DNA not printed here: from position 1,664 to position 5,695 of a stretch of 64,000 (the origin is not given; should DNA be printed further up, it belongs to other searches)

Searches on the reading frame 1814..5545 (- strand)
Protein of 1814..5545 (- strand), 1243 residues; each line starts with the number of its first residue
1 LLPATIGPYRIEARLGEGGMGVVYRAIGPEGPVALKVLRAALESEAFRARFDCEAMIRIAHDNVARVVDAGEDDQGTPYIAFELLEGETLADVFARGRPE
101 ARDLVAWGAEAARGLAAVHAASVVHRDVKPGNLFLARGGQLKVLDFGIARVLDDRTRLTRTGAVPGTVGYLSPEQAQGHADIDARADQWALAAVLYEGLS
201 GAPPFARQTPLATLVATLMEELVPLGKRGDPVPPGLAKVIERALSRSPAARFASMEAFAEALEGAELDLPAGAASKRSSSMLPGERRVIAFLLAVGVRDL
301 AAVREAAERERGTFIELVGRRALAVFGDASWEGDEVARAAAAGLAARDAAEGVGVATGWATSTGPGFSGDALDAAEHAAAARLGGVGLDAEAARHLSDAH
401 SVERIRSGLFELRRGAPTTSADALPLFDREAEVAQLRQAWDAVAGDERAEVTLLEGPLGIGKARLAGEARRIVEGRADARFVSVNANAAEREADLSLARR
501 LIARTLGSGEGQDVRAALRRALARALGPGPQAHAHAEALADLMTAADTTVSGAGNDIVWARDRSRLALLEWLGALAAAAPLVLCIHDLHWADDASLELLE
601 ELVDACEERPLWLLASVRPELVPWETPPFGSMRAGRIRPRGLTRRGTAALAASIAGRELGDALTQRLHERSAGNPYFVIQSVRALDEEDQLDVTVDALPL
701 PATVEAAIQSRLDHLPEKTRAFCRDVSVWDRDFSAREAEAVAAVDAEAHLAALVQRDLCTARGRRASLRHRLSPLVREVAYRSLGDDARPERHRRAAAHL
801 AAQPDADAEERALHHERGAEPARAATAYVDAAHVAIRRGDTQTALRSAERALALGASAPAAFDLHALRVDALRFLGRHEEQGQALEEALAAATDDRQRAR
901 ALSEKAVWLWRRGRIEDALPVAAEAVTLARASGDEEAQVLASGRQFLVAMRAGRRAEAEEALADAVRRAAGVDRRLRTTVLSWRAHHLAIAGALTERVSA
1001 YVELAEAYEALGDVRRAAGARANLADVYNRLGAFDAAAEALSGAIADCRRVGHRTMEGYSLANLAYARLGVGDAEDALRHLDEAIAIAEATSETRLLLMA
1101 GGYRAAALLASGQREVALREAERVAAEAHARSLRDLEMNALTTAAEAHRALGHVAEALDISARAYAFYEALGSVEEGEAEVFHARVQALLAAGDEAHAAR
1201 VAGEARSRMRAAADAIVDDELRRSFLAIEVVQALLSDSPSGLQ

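Call 64: search_protein_families(library=pfam, proteins=[window:1814-5545:-], max_evalue=0.001)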
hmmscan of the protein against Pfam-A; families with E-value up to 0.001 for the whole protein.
window:1814-5545:- (1243 aa): 5 families
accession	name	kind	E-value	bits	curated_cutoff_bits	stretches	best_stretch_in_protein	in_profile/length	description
PF00069.31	Pkinase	-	3.3e-35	122.2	31.7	1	9-258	1-258/263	Protein kinase domain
PF07714.23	PK_Tyr_Ser-Thr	-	7.2e-22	78.4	23.1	1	11-251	3-248/258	Protein tyrosine and serine/threonine kinase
PF13191.12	AAA_16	-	6.6e-16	59.7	32.6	1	426-613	2-166/167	AAA ATPase domain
PF13424.12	TPR_12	-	5e-10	39.9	30.1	1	1020-1090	5-77/77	Tetratricopeptide repeat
PF03109.22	ABC1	-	9e-05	22.2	22.9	1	115-158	180-223/244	ABC1 atypical kinase-like domain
